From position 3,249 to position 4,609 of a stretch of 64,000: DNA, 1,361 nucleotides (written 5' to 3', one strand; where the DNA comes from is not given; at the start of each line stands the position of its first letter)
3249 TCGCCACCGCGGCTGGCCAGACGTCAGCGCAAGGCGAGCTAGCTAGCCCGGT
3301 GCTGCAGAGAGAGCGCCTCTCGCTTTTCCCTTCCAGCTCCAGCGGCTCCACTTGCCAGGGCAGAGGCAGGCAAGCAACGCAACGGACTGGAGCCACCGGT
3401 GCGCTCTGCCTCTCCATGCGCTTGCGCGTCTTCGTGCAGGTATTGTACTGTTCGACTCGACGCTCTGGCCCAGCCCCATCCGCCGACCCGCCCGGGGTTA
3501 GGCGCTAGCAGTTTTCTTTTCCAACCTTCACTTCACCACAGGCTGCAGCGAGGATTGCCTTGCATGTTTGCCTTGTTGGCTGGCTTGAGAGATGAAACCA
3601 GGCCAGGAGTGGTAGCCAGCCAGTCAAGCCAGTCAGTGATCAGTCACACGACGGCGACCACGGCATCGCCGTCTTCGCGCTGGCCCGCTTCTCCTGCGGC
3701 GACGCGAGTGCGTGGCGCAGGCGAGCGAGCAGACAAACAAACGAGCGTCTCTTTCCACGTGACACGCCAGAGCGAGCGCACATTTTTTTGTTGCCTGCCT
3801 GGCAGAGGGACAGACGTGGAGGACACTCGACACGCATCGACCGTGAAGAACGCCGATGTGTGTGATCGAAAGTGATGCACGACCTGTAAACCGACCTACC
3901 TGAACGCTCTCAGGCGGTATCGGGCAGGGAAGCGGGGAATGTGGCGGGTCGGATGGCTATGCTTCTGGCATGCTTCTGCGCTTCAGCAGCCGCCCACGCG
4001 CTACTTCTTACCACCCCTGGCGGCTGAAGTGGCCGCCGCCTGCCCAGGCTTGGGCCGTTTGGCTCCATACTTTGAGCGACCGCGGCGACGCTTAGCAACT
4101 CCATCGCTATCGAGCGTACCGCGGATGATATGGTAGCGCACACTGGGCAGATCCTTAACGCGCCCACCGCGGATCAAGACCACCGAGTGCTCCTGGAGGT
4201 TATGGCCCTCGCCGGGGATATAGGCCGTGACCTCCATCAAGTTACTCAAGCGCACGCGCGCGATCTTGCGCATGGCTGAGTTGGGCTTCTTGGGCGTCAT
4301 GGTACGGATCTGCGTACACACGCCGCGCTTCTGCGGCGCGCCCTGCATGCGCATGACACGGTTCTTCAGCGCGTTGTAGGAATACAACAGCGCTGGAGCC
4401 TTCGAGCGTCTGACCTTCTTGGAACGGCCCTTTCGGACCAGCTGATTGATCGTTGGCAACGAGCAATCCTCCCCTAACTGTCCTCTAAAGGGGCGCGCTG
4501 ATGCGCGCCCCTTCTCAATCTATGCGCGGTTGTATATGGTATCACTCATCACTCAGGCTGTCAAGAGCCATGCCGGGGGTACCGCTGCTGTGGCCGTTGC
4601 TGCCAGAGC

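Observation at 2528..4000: About 1.47 kb apparently non-coding spacer splitting the conserved rpsL-rpsG (S12-S7) pair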

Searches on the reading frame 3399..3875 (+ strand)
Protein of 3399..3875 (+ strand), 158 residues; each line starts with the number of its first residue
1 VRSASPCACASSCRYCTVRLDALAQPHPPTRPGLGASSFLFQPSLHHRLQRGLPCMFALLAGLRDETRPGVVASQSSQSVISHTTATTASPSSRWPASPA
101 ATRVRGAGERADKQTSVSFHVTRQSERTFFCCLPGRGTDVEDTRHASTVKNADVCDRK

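Call 19: search_protein_families(library=pfam, max_evalue=1, proteins=[window:3399-3875:+])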
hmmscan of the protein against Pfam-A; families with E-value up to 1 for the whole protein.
window:3399-3875:+ (158 aa): 0 families

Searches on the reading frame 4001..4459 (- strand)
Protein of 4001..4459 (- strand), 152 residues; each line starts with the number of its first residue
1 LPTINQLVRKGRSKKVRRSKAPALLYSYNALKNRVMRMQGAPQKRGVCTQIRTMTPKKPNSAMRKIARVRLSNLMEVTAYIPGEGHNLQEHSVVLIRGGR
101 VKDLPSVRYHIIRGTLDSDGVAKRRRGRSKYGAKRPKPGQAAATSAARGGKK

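Call 8: find_related_loci(query=window:4001-4459:-, collection=genome_contigs, flank=6000)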
Query window:4001-4459:- (152 aa) in genome_contigs; peptide patterns used: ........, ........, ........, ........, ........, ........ (x = any residue, [..] = any of these).
600 stretches matched a pattern (row limit reached: there are more); 590 encode a relative of the query (tblastn E <= 1e-3); the best 80 are kept; 80 distinct loci.
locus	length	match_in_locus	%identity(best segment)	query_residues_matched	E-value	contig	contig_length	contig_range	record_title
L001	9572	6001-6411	77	1-137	2e-69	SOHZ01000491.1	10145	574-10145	MAG: Anaerolineales bacterium isolate E26_bin7 NODE_295_length_10145_cov_14.418434, whole genome shotgun sequence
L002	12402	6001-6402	81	1-134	2e-68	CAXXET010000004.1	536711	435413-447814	MAG: Dehalococcoidia bacterium isolate 2b4b04a0-9111-43d2-a146-f7996b42d8f3 genome assembly, contig: contig_4, whole gen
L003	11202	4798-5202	76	1-135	4e-68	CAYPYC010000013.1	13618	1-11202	MAG TPA_asm: uncultured Dehalococcoidia bacterium isolate binchicken_co46_705 genome assembly, contig: NODE_8634_length_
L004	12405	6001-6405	76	1-135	2e-67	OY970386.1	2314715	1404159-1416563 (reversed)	MAG: uncultured Chloroflexia bacterium isolate MFD03726.bin.c.14 genome assembly, chromosome: 1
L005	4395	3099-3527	75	1-142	4e-67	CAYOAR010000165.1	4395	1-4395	MAG TPA_asm: uncultured Dehalococcoidales bacterium isolate SRP098377_co2_274 genome assembly, contig: k141_3039806, who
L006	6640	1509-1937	73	1-143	5e-67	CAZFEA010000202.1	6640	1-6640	MAG TPA_asm: uncultured Dehalococcoidia bacterium isolate binchicken_co213_710 genome assembly, contig: NODE_23555_lengt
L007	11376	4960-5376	74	1-140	8e-67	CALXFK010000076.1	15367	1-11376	MAG: uncultured Clostridia bacterium isolate E0_DP__bin185 genome assembly, contig: E0_DP__k127_1363738, whole genome sh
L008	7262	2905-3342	71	1-143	2e-66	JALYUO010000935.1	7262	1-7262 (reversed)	MAG: Chloroflexota bacterium isolate LAG bin19 SD1463-65_k127_607605, whole genome shotgun sequence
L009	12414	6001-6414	75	1-137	6e-66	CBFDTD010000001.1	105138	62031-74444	MAG TPA_asm: uncultured bacterium isolate SRR6823440_binner13_Refined_23 genome assembly, contig: ERZ650341.33, whole ge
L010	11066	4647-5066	73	1-141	2e-65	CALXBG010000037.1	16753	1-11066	MAG: uncultured Pygmaiobacter sp. isolate E01__bin380 genome assembly, contig: E01__k127_5415104, whole genome shotgun s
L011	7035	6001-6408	74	1-137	8e-65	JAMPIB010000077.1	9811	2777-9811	MAG: Ruminococcus sp. isolate NALB_7961_2 Scaffold_#77__SCF_077___9811_bp, whole genome shotgun sequence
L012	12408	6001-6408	76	1-137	6e-65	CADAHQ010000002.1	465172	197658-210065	MAG: uncultured Lachnospiraceae bacterium isolate RUG13295 genome assembly, contig: RUG13295_asm_2, whole genome shotgun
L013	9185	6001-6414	72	1-137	6e-65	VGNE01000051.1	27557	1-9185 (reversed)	MAG: Chloroflexi bacterium isolate K_DeepCast_100m_m2_203 K_DeepCast_100m_m2_203_Ga0194127_10002141, whole genome shotgu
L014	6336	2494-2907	75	1-137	4e-65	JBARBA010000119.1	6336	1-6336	MAG: Anaerolineales bacterium isolate MFD05764_ilm_asm_bin8 k127_492475, whole genome shotgun sequence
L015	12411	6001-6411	73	1-137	2e-64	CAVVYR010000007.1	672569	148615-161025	MAG: uncultured Chloroflexia bacterium isolate MFD03804.bin.2.50 genome assembly, contig: contig_3287, whole genome shot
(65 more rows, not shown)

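Call 9: find_encoding_contigs(protein=window:4001-4459:-, flank=8000, max_places=10)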
Protein window:4001-4459:- (152 aa): 1 contig read that carries it; 1 place shown.
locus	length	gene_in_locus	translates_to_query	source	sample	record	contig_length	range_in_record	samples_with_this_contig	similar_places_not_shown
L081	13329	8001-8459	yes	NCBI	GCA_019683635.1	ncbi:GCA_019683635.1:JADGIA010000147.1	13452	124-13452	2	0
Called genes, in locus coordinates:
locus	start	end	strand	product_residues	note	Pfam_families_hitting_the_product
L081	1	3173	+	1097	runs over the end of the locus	PF04563:RNA_pol_Rpb2_1, PF04561:RNA_pol_Rpb2_2, PF04565:RNA_pol_Rpb2_3, PF10385:RNA_pol_Rpb2_45, PF00562:RNA_pol_Rpb2_6, PF04560:RNA_pol_Rpb2_7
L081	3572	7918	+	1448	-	PF04997:RNA_pol_Rpb1_1, PF00623:RNA_pol_Rpb1_2, PF04983:RNA_pol_Rpb1_3, PF05000:RNA_pol_Rpb1_4 (weak), PF04998:RNA_pol_Rpb1_5, PF01333:Apocytochr_F_C (faint)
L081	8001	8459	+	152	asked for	PF00164:Ribosom_S12_S23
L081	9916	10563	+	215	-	PF00177:Ribosomal_S7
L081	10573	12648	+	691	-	PF00009:GTP_EFTU, PF03144:GTP_EFTU_D2, PF22042:EF-G_D2, PF14492:EFG_III, PF16658:RF3_C (faint), PF03764:EFG_IV, PF00679:EFG_C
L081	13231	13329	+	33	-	PF00009:GTP_EFTU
